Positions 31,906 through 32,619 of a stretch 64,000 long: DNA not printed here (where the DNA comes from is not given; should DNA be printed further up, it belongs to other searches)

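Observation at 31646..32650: Low-GC (about 50%) RHS C-terminal toxin plus immunity cassette grafted onto a roughly 70% GC RHS body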

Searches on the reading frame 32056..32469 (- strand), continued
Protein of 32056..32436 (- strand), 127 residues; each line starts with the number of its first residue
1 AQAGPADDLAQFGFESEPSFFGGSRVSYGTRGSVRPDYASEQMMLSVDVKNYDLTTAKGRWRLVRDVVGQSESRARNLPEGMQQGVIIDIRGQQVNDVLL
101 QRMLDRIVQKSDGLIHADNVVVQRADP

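Call 64: find_homologous_proteins(query=A3, max_evalue=1e-10)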
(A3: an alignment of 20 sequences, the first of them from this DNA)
Query A3 (20 sequences) (135 aa, profile of the alignment): 407 proteins with E <= 1e-10 among 1733 candidates; the best 120 are listed.
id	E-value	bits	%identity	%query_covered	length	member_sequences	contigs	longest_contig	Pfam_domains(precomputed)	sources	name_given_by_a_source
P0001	3.2e-53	197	70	98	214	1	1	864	-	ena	-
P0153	1.8e-51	192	42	96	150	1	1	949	-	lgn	-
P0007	3.0e-51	191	66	98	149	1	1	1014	-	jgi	jgi:filamentous hemagglutinin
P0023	4.1e-51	190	45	98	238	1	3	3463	-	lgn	-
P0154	1.7e-50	188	42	96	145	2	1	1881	-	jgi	jgi:hypothetical protein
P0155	1.9e-50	188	42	96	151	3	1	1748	-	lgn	-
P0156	3.0e-50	188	42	96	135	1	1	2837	-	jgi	-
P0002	3.0e-50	188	62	98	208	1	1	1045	-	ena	-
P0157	1.5e-49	185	42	96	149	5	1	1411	-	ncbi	-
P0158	1.6e-49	185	49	96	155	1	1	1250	-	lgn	-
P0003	7.1e-49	183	64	87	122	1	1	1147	-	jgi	jgi:filamentous hemagglutinin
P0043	7.5e-49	183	41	96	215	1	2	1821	-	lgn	-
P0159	1.6e-48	182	44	98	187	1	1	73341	-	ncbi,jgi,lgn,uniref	ncbi:hypothetical protein [Sphingobium sp. MK2]|uniref:hypothetical protein n=1 Tax=Sphingobium sp. 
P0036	2.7e-48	181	42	98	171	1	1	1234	-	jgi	jgi:hypothetical protein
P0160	1.9e-46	175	38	96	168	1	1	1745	-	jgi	jgi:hypothetical protein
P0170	3.9e-42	161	40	90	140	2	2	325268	-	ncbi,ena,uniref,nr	ncbi:hypothetical protein [Clostridium porci]|uniref:tRNA nuclease CdiA C-terminal domain-containing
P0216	1.5e-39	153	36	96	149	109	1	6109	-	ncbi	ncbi:adhesin [Escherichia coli]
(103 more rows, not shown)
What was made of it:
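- One family member (P0170, Clostridium porci) carries the UniRef name 'tRNA nuclease CdiA C-terminal domain-containing protein' (call 64).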

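Call 66: search_solved_structures(query=P0170, max_evalue=10, show_alignments=2)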
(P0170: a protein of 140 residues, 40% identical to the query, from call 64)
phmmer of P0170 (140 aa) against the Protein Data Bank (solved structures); distinct sequences matched with E-value up to 10: 1.
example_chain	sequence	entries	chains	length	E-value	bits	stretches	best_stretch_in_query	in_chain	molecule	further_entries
5aj2_B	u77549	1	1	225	1.7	12.1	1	3-40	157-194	NLR FAMILY CARD DOMAIN-CONTAINING PROTEIN 4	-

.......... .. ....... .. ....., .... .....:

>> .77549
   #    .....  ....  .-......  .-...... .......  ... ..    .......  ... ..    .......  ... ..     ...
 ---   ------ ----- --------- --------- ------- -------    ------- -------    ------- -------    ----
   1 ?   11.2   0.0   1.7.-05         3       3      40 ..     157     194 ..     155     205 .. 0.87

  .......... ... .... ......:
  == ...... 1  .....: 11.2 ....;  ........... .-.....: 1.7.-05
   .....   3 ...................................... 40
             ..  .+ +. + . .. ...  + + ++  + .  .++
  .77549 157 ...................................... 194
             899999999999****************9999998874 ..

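Call 75: predict_structure(alignment_id=A5)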
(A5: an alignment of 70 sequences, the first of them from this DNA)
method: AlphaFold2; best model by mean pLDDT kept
length: 138 residues; sequences in the alignment: 70
mean_pLDDT: 95.1   pTM: 0.88
mean pLDDT of the five models: 95.1, 95.0, 95.0, 94.8, 94.2
residues with pLDDT >= 90: 124; 70-90: 11; 50-70: 3; < 50: 0
segments of 3 or more residues with pLDDT < 50: none
pLDDT, mean of each block of 10 residues (from residue 1): 84 90 97 98 98 98 97 97 97 98 95 97 97 85
secondary structure, 60 per line:
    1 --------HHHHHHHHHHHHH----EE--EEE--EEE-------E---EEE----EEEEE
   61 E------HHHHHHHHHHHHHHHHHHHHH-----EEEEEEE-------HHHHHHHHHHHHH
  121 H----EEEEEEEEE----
elements in order: H9-21 E30-32 E35-37 E49-51 E56-61 H68-88 E94-100 H108-121 E126-134
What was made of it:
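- Element order is alpha(9-21), beta, beta, beta(49-51, just after RPD), beta(56-61, SVDVK), alpha(68-88), beta(94-100), alpha, beta (call 75).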

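Call 77: fold_search(model_id=the predicted structure, library=pdb)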
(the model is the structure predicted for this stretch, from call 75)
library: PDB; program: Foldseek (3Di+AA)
matches with E <= 10: 1113; with E <= 0.001: 0
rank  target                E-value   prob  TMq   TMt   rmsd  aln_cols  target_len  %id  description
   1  8q3y_A                6.3e-03  0.99  0.45  0.18   4.3       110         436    7  Crystal structure of apo Can2 from Thermoanaerobacter brockii (released 2023-11-22)
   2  4g6u_A                6.7e-03  0.98  0.43  0.30   4.9       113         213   13  CdiA-CT/CdiI toxin and immunity complex from Escherichia coli (released 2012-12-12)
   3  2z09                  2.8e-02  0.87  0.33  0.36   4.6        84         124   12  Crystal structure of uncharacterized conserved protein from Thermus thermophilus HB8 (released 2007-11-13)
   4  7t3b_E                3.0e-02  0.51  0.34  0.18  10.4       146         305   13  GATOR1-RAG-RAGULATOR - GAP Complex (released 2022-04-06)
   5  3izq_1                6.6e-02  0.72  0.34  0.11   4.1        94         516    7  Structure of the Dom34-Hbs1-GDPNP complex bound to a translating ribosome (released 2011-06-01)
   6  3fok_A                6.6e-02  0.38  0.31  0.18  10.2       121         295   13  Crystal Structure of Cgl0159 From Corynebacterium glutamicum (Brevibacterium flavum). Northeast Structural Genomics Ta (released 2009-01-20)
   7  2hcj_B                7.5e-02  0.30  0.29  0.16   9.8       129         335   11  Trypsin-modified Elongation Factor Tu in complex with tetracycline (released 2006-10-31)
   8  3bm3_A                8.0e-02  0.80  0.50  0.29   7.1       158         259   13  Restriction endonuclease PspGI-substrate DNA complex (released 2008-09-16)
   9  6p4f_B                8.0e-02  0.57  0.39  0.18   6.0       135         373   11  Crystal structure of the XPB-Bax1-forked DNA ternary complex (released 2020-06-17)
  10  3r7w_A                9.8e-02  0.35  0.35  0.20  10.4       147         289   10  Crystal Structure of Gtr1p-Gtr2p complex (released 2011-08-24)
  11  9f9l_A                1.2e-01  0.54  0.34  0.26   5.6       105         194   10  Crystal structure of MUS81-EME1 bound by compound 16. (released 2024-07-03)
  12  9f9l_C                1.3e-01  0.51  0.32  0.25   5.2        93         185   14  Crystal structure of MUS81-EME1 bound by compound 16. (released 2024-07-03)
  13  4f48_A                1.4e-01  0.28  0.36  0.23  15.4       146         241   16  The X-ray structural of FimXEAL-c-di-GMP-PilZ complexes from Xanthomonas campestris (released 2012-11-14)
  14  4phh_B                1.4e-01  0.23  0.33  0.28  11.6       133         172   12  Crystal structure of Ypt7 covalently modified with GNP (released 2014-05-28)
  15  7px9_C                1.4e-01  0.33  0.31  0.12   6.7        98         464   18  Substrate-engaged mycobacterial Proteasome-associated ATPase - focused 3D refinement (state A) (released 2022-01-19)
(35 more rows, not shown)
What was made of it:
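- The predicted fold is the common PD-(D/E)xK core (calls 75, 77).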

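Call 82: search_protein_families(library=pfam, alignment_id=A6, max_evalue=0.001)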
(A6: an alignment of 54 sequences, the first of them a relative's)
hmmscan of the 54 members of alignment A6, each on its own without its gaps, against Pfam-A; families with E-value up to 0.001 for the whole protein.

A. member 1, L001:2699-4384:+ (562 aa): 0 families

B. families by the number of members that match (of 54 scanned): 10 families
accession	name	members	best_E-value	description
PF04829.18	PT-VENN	12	5.8e-22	Pre-toxin domain with VENN motif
PF04830.18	DUF637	6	4.9e-52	Possible hemagglutinin (DUF637)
PF22360.1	SbsC_spectrin-like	3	0.0005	SbsC,spectrin-like repeat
PF04740.18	LXG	2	6.4e-64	LXG domain of WXG superfamily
PF14449.11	PT-TG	2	2.3e-15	Pre-toxin TG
PF14107.11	DUF4280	1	2e-14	Domain of unknown function (DUF4280)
PF13332.12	Fil_haemagg_2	1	7.5e-12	Hemagglutinin repeat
PF03527.20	RHS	1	1.9e-07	RHS protein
PF05593.20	RHS_repeat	1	4.5e-06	RHS Repeat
PF06013.18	WXG100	1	6.5e-05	Proteins of 100 residues with WXG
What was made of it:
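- The same toxin-immunity pair is attached to CdiA, LXG and other carriers elsewhere (call 82).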

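Call 83: find_encoding_contigs(protein=P0216, flank=3000, max_places=3)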
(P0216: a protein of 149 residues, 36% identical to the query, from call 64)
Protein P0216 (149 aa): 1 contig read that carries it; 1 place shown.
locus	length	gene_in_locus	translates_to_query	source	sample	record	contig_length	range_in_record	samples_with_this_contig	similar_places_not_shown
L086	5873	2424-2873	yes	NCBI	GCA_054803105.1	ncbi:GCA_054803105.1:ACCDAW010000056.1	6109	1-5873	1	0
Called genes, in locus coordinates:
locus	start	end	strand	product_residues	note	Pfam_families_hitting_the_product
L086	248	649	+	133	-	-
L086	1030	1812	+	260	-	PF13930:Endonuclea_NS_2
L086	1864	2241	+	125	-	-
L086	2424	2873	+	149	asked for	-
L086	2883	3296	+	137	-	-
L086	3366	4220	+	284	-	PF04829:PT-VENN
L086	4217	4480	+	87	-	-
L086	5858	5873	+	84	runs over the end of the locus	?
